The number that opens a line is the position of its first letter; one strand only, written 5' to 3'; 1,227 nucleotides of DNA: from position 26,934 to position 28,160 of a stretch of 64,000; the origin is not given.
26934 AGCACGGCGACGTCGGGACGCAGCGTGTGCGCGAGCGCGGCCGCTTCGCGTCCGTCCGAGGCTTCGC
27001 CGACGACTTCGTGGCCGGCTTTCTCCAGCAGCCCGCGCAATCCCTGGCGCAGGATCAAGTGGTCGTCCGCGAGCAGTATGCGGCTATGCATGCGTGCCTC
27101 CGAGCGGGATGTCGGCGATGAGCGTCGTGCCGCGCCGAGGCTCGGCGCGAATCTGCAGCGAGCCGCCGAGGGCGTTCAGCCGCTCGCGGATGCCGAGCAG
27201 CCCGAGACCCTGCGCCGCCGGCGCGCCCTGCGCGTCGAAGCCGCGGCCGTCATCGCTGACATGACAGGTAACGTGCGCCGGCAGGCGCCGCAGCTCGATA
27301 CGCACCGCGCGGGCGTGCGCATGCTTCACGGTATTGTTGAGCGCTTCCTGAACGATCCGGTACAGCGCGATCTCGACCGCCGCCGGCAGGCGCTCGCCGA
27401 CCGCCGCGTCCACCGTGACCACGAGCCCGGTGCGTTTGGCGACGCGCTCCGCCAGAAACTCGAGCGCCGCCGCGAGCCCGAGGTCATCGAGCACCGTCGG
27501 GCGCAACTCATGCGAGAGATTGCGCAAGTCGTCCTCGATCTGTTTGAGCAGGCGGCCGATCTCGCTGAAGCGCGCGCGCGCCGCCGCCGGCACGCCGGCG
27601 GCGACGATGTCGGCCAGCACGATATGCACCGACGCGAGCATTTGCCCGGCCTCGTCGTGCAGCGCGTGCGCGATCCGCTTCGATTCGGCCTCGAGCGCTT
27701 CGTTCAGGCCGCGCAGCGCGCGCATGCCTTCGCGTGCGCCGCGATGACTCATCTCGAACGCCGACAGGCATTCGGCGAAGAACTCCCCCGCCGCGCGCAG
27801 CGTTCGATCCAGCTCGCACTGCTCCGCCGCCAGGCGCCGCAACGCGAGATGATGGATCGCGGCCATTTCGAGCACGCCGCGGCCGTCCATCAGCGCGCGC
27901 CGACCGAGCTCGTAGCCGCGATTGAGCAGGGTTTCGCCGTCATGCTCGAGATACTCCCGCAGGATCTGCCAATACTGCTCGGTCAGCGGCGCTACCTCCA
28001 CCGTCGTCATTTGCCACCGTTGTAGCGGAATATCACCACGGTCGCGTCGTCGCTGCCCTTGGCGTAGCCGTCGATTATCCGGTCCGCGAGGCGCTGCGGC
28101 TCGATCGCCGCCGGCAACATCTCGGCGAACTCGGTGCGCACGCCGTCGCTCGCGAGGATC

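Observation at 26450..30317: Stressosome module (RsbR-RsbS-RsbT-RsbX) in one operon with a histidine kinase and NarL regulator, upstream of a 26-kb EPS operon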

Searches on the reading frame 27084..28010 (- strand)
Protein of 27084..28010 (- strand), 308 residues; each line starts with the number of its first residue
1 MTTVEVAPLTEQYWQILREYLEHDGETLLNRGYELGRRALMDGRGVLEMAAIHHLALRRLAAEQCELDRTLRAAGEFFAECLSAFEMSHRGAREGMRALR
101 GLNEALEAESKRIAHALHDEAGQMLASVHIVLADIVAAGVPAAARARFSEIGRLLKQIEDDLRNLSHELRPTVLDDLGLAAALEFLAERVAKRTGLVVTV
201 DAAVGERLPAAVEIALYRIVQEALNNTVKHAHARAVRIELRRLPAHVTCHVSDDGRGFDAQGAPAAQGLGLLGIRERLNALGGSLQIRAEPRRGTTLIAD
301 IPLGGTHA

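Call 9: find_encoding_contigs(protein=window:27084-28010:-, flank=10000, max_places=6)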
Protein window:27084-28010:- (308 aa): 2 contigs read that carry it; 2 places shown.
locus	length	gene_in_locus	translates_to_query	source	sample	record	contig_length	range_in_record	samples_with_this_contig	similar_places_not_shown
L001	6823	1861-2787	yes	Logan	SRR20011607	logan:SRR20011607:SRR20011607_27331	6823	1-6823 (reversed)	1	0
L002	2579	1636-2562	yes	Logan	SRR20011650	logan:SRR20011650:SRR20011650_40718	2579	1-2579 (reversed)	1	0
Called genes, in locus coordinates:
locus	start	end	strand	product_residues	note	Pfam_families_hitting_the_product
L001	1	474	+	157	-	?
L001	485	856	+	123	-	PF01740:STAS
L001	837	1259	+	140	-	PF13581:HATPase_c_2, PF02518:HATPase_c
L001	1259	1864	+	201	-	PF07228:SpoIIE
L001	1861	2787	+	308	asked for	PF08673:RsbU_N, PF07730:HisKA_3, PF13581:HATPase_c_2, PF02518:HATPase_c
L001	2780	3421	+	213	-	PF00072:Response_reg, PF13384:HTH_23 (faint), PF00196:GerE, PF04545:Sigma70_r4 (weak), PF08281:Sigma70_r4_2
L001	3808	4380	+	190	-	PF02357:NusG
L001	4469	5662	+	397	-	-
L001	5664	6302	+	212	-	PF02563:Poly_export, PF10531:SLBB, PF22461:SLBB_2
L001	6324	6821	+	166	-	?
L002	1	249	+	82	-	?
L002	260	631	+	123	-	PF01740:STAS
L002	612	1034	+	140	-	PF13581:HATPase_c_2, PF02518:HATPase_c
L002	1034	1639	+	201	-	PF07228:SpoIIE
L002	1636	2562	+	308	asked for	PF08673:RsbU_N, PF07730:HisKA_3, PF13581:HATPase_c_2, PF02518:HATPase_c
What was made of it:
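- Checked: An independent gene caller on two metagenome contigs gives the same six genes (call 9).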

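Call 13: find_homologous_proteins(query=window:27084-28010:-, max_evalue=1e-10)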
Query window:27084-28010:- (308 aa): 2719 proteins with E <= 1e-10 among 8000 candidates; the best 120 are listed.
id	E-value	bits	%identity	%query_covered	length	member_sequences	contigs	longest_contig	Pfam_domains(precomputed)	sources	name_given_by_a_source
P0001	4.3e-191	652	100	100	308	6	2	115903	PF08673.16,PF13581.13,PF07730.20,PF02518.32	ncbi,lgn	ncbi:MAG: ATP-binding protein [Sulfurifustis sp.]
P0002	3.2e-122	426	70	96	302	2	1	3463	PF08673.16,PF13581.13,PF07730.20,PF02518.32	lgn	-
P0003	5.0e-121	422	70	96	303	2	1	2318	PF08673.16,PF13581.13,PF07730.20,PF02518.32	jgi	jgi:signal transduction histidine kinase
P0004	6.0e-121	421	69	97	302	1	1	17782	PF08673.16,PF13581.13,PF07730.20,PF02518.32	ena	-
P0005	7.8e-121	421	70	97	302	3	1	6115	PF08673.16,PF13581.13,PF07730.20,PF02518.32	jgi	jgi:signal transduction histidine kinase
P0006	1.3e-120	420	70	97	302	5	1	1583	PF08673.16,PF13581.13,PF07730.20,PF02518.32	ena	-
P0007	1.6e-120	420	70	96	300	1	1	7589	PF08673.16,PF13581.13,PF07730.20,PF02518.32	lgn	-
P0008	2.3e-119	416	68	96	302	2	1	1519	PF08673.16,PF13581.13,PF07730.20,PF02518.32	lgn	-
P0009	2.4e-119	416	69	96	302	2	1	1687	PF08673.16,PF13581.13,PF07730.20,PF02518.32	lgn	-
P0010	1.2e-118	414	68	97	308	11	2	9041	PF08673.16,PF13581.13,PF07730.20,PF02518.32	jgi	-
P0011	1.2e-118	414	68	98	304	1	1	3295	PF08673.16,PF13581.13,PF07730.20,PF02518.32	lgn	-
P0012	2.7e-118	413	67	97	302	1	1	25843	PF08673.16,PF13581.13,PF07730.20,PF02518.32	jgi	-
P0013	2.9e-118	413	68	99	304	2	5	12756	PF08673.16,PF13581.13,PF07730.20,PF02518.32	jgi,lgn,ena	jgi:signal transduction histidine kinase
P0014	7.1e-118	411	69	96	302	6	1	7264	PF08673.16,PF13581.13,PF07730.20,PF02518.32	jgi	jgi:two-component system, NarL family, sensor histidine kinase UhpB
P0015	7.7e-118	411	68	96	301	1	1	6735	PF08673.16,PF13581.13,PF07730.20,PF02518.32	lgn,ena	-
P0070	7.8e-110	385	65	96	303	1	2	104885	PF08673.16,PF13581.13,PF07730.20,PF02518.32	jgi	jgi:two-component system sensor histidine kinase UhpB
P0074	4.1e-109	383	64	96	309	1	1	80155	PF08673.16,PF13581.13,PF07730.20,PF02518.32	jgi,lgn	jgi:signal transduction histidine kinase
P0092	2.0e-107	377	64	96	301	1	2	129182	PF08673.16,PF13581.13,PF07730.20,PF02518.32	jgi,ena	jgi:signal transduction histidine kinase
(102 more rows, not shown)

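Call 15: find_related_loci(query=A1, collection=genome_contigs, flank=10000)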
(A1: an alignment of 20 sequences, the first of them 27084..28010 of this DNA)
Query A1 (308 aa) in genome_contigs; peptide patterns used: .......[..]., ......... (x = any residue, [..] = any of these).
599 stretches matched a pattern (row limit reached: there are more); 591 encode a relative of the query (tblastn E <= 1e-3); the best 80 are kept; 80 distinct loci.
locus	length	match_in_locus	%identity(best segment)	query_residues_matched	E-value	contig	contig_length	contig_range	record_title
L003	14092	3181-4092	62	1-305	1e-115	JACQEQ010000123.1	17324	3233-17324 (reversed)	MAG: Gammaproteobacteria bacterium isolate NC_groundwater_1025_Pr1_S-0.65um_55_8 Montesol18_Sp65_coassembly_scaffold_427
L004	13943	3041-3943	63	7-308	9e-115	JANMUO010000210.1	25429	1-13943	MAG: Betaproteobacteria bacterium isolate SOY_1_B_metabat.29 SOY_1_B_k141_4285789, whole genome shotgun sequence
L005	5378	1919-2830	61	2-308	2e-107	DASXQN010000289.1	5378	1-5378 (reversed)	MAG TPA_asm: Anaerolineales bacterium isolate SMAG_U4614 k141_1775353, whole genome shotgun sequence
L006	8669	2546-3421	62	12-303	3e-104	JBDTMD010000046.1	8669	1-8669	MAG: Burkholderiales bacterium isolate cluster3_bin.118 NODE_39013_length_8669_cov_5.280822, whole genome shotgun sequen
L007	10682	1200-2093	56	9-303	3e-98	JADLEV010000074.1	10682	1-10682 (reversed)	MAG: Gammaproteobacteria bacterium isolate SJ34 c_000001399500, whole genome shotgun sequence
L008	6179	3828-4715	54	13-303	2e-89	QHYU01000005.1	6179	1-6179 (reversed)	MAG: Acidobacteria bacterium isolate gp2 AA80 14_0903_12_30cm_scaffold_9751_curated, whole genome shotgun sequence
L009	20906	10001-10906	51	7-303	4e-89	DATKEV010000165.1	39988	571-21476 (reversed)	MAG TPA_asm: Candidatus Udaeobacter sp. isolate SMAG_U14508 k141_2762634, whole genome shotgun sequence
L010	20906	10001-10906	50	7-303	5e-87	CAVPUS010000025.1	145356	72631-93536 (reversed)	MAG: uncultured Acidobacteriota bacterium isolate MFD10071.bin.1.48 genome assembly, contig: contig_43520, whole genome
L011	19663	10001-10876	54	13-303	6e-83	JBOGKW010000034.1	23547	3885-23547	MAG: Terriglobales bacterium isolate SE1507_concoct.bin.28_sub NODE_1071_length_23547_cov_3.743937, whole genome shotgun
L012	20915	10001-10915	48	9-308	6e-83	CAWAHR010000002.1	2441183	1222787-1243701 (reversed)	MAG: uncultured Acidobacteriota bacterium isolate MFD04428.bin.1.3 genome assembly, contig: contig_42209, whole genome s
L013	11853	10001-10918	50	2-303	6e-82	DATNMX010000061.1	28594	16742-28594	MAG TPA_asm: Candidatus Dormiibacterota bacterium isolate SMAG_U11490 k141_495078, whole genome shotgun sequence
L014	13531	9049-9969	49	2-308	2e-81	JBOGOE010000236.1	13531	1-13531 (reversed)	MAG: Candidatus Polarisedimenticolia bacterium isolate M3-S_metawrap_bin.116 k127_1728408, whole genome shotgun sequence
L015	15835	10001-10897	50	9-303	3e-81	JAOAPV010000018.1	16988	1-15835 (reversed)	MAG: Candidatus Acidiferrum typicum isolate RYN_23 scaffold_1656415, whole genome shotgun sequence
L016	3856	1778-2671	51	9-302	1e-81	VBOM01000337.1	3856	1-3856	MAG: Nitrospirae bacterium isolate NS_10 14_0903_09_40cm_scaffold_42358, whole genome shotgun sequence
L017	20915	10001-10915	47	9-308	8e-81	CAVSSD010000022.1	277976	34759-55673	MAG: uncultured Acidobacteriota bacterium isolate MFD05521.bin.3.22 genome assembly, contig: contig_41114, whole genome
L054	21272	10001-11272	59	9-302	3e-65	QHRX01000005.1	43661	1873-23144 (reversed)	MAG: Candidatus Rokuibacteriota bacterium isolate AR44 14_1009_09_30cm_scaffold_209_e_900_curated, whole genome shotgun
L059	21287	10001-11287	56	5-303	5e-63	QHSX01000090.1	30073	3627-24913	MAG: Candidatus Rokuibacteriota bacterium isolate AR20 14_0929_02_40cm_scaffold_1614_curated, whole genome shotgun seque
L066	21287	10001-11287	49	9-308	2e-56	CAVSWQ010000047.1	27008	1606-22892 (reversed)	MAG: uncultured Acidobacteriota bacterium isolate MFD05684.bin.2.181 genome assembly, contig: contig_87308, whole genome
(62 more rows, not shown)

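Call 21: find_encoding_contigs(protein=P0070, flank=10000, max_places=2)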
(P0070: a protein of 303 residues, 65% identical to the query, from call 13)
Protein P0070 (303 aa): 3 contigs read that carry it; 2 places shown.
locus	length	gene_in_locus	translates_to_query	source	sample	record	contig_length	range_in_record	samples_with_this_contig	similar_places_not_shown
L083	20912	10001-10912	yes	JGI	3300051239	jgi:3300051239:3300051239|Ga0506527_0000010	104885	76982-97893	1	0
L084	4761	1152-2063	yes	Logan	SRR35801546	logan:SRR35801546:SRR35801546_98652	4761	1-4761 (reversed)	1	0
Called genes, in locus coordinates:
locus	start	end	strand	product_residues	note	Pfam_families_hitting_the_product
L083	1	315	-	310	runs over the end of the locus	PF01545:Cation_efflux, PF16916:ZT_dimer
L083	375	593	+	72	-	-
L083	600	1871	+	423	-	PF07731:Cu-oxidase_2 (faint), PF07732:Cu-oxidase_3, PF00127:Copper-bind (faint), PF00034:Cytochrom_C, PF13442:Cytochrome_CBB3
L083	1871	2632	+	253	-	PF03781:FGE-sulfatase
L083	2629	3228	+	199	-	PF02630:SCO1-SenC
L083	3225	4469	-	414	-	PF02308:MgtC, PF13194:DUF4010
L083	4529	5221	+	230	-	PF03929:PepSY_TM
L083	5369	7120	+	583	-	PF00989:PAS, PF13188:PAS_8, PF08448:PAS_4, PF13426:PAS_9, PF00990:GGDEF, PF00563:EAL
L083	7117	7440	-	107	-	PF07238:PilZ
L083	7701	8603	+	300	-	PF14361:RsbRD_N (weak), PF01740:STAS, PF13466:STAS_2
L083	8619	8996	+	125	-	PF01740:STAS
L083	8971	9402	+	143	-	PF13581:HATPase_c_2, PF02518:HATPase_c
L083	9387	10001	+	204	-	PF07228:SpoIIE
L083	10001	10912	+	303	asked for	PF08673:RsbU_N, PF07730:HisKA_3, PF13581:HATPase_c_2, PF02518:HATPase_c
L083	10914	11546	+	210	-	PF00072:Response_reg, PF00196:GerE, PF04545:Sigma70_r4 (weak), PF08281:Sigma70_r4_2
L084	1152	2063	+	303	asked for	PF08673:RsbU_N, PF07730:HisKA_3, PF13581:HATPase_c_2, PF02518:HATPase_c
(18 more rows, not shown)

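Call 22: find_encoding_contigs(protein=P0092, flank=10000, max_places=2)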
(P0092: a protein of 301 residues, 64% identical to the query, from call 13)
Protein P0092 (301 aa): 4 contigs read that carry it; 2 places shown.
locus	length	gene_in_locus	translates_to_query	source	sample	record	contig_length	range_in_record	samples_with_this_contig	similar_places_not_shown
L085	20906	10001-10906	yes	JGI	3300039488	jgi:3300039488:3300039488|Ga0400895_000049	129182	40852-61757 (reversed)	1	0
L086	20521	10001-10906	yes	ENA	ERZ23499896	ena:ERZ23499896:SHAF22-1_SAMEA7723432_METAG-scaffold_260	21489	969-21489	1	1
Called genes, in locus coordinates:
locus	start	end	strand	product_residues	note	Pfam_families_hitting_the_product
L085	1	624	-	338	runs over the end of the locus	PF00296:Bac_luciferase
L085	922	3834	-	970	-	PF14885:GHL15, PF00041:fn3, PF03422:CBM_6, PF18099:CBM_35_2 (weak), PF14099:Polysacc_lyase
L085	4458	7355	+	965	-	PF18947:HAMP_2 (weak), PF00672:HAMP, PF18947:HAMP_2, PF01590:GAF, PF13185:GAF_2, PF00512:HisKA, PF02518:HATPase_c, PF00072:Response_reg, +2 more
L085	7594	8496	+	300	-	PF01740:STAS, PF13466:STAS_2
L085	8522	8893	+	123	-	PF01740:STAS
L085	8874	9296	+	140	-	PF13581:HATPase_c_2, PF02518:HATPase_c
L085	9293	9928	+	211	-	PF07228:SpoIIE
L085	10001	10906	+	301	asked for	PF08673:RsbU_N, PF07730:HisKA_3 (weak), PF13581:HATPase_c_2 (weak), PF02518:HATPase_c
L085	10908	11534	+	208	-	PF00072:Response_reg, PF00196:GerE, PF08281:Sigma70_r4_2 (faint)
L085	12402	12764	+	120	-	PF08334:T2SSG, PF22434:PilW_C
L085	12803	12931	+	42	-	-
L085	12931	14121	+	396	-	PF00482:T2SSF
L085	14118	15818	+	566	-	PF05157:MshEN (weak), PF00437:T2SSE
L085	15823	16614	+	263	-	-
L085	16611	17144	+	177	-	-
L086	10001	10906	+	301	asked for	PF08673:RsbU_N, PF07730:HisKA_3 (weak), PF13581:HATPase_c_2 (weak), PF02518:HATPase_c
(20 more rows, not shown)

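Call 23: find_encoding_contigs(protein=P0074, flank=10000, max_places=2)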
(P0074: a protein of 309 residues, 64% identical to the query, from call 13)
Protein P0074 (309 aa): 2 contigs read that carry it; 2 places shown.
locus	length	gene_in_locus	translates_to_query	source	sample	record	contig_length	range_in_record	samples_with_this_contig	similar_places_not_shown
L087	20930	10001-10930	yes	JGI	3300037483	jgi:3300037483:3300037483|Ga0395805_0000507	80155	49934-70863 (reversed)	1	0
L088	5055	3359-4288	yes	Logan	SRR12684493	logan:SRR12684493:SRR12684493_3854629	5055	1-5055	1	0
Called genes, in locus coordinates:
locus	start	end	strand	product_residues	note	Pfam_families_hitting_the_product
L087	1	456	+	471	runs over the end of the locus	PF07690:MFS_1, PF12832:MFS_1_like, PF07690:MFS_1, PF00083:Sugar_tr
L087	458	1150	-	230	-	PF12637:TSCPD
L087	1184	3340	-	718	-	PF00317:Ribonuc_red_lgN, PF02867:Ribonuc_red_lgC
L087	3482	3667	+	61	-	-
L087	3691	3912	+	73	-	-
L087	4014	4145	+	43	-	-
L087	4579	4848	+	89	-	-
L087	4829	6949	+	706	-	PF00989:PAS (weak), PF08447:PAS_3 (faint), PF13426:PAS_9, PF00989:PAS, PF13188:PAS_8, PF13426:PAS_9, PF00990:GGDEF, PF00563:EAL, +1 more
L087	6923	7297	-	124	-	PF07238:PilZ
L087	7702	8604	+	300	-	PF14361:RsbRD_N (weak), PF01740:STAS, PF13466:STAS_2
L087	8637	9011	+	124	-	PF01740:STAS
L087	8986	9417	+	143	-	PF13581:HATPase_c_2, PF02518:HATPase_c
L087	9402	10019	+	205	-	PF07228:SpoIIE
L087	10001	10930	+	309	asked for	PF08673:RsbU_N, PF07730:HisKA_3 (weak), PF13581:HATPase_c_2 (weak), PF02518:HATPase_c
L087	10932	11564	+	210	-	PF00072:Response_reg, PF00196:GerE, PF04545:Sigma70_r4 (weak), PF08281:Sigma70_r4_2, PF13384:HTH_23 (faint)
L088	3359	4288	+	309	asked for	PF08673:RsbU_N, PF07730:HisKA_3 (weak), PF13581:HATPase_c_2 (weak), PF02518:HATPase_c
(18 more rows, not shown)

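Call 26: search_solved_structures(query=A1, max_evalue=0.01, show_alignments=2)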
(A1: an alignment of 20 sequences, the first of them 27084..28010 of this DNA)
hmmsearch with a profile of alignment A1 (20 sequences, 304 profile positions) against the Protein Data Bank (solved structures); distinct sequences matched with E-value up to 0.01: 22.
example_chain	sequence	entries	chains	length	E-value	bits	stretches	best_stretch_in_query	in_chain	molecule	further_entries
3gig_A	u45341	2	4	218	1.1e-19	73.8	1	108-301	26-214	Sensor histidine kinase desK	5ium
7ssj_A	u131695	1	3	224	1.2e-19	73.7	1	108-301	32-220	Sensor histidine kinase DesK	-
3ehf_A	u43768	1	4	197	1.4e-19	73.5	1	109-301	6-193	Sensor kinase (YocF protein)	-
4gt8_A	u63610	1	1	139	2.5e-18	69.4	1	195-303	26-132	Sensor protein vraS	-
3gie_A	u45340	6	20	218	2.8e-18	69.2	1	108-301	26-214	Sensor histidine kinase desK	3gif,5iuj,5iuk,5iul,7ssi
3ehh_A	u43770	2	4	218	2.7e-17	66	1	108-301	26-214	Sensor kinase (YocF protein)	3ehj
3ehg_A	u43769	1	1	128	3.2e-16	62.5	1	212-301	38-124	Sensor kinase (YocF protein)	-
3zxq_A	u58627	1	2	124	1.3e-08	37.5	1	218-303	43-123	HYPOXIA SENSOR HISTIDINE KINASE RESPONSE REGULATOR DOST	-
8sbm_A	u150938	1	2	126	1.5e-08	37.3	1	217-303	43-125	GAF domain-containing protein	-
3zxo_A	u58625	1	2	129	2.1e-08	36.8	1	217-303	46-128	REDOX SENSOR HISTIDINE KINASE RESPONSE REGULATOR DEVS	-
4r39_A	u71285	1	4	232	1e-06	31.3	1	188-303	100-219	Blue-light-activated histidine kinase 2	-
4r3a_A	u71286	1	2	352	2.6e-06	30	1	188-303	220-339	Blue-light-activated histidine kinase 2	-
2j70_A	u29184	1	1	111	0.00056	22.3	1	9-92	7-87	PHOSPHOSERINE PHOSPHATASE RSBU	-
2j6z_A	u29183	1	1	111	0.00077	21.8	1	9-92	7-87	PHOSPHOSERINE PHOSPHATASE RSBU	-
1w53_A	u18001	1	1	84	0.0015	20.8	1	9-87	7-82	PHOSPHOSERINE PHOSPHATASE RSBU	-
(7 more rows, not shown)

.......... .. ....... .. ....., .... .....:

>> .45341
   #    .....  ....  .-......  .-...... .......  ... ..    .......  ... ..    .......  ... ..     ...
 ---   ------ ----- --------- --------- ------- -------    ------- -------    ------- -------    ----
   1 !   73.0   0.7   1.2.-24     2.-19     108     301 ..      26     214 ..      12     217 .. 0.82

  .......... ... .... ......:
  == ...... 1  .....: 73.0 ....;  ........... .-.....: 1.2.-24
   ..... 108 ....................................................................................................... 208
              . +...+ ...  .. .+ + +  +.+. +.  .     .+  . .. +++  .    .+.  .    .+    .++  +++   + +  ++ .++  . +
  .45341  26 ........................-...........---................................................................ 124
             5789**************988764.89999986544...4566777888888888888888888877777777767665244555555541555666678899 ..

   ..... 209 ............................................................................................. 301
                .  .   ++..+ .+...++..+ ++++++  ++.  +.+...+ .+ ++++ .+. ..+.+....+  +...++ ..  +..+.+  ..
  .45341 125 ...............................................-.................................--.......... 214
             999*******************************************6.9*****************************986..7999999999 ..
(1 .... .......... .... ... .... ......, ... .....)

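Call 36: predict_structure(alignment_id=A1)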
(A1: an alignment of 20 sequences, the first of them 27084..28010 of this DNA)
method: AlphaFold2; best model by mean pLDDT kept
length: 308 residues; sequences in the alignment: 20
mean_pLDDT: 81.1   pTM: 0.55
mean pLDDT of the five models: 81.1, 80.7, 79.2, 76.5, 76.3
residues with pLDDT >= 90: 82; 70-90: 176; 50-70: 42; < 50: 8
segments of 3 or more residues with pLDDT < 50: 1-4, 306-308
pLDDT, mean of each block of 10 residues (from residue 1): 61 94 90 91 86 90 79 91 79 69 71 73 78 81 83 81 68 75 89 91 81 90 87 89 92 78 55 85 87 85 64
secondary structure, 60 per line:
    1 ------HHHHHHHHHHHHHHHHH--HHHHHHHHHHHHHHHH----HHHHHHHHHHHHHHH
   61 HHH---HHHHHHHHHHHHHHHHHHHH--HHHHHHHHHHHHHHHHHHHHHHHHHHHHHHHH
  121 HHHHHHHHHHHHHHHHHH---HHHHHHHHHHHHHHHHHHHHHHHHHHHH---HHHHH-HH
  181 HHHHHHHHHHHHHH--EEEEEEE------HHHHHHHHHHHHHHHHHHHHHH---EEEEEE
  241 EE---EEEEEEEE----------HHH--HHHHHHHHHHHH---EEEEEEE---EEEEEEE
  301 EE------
elements in order: H7-23 H26-41 H46-63 H67-86 H89-138 H142-169 H173-177 H179-194 E197-203 H210-231 E235-242 E246-253 H269-280 E284-290 E294-302
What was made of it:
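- On RsbT-regulated effector with an RsbU_N domain: Single helix 89-138 carrying His118 (call 36).
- The AlphaFold model shows four N-terminal helices, then a single helix 89-138 into the His-bearing bundle (call 36).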
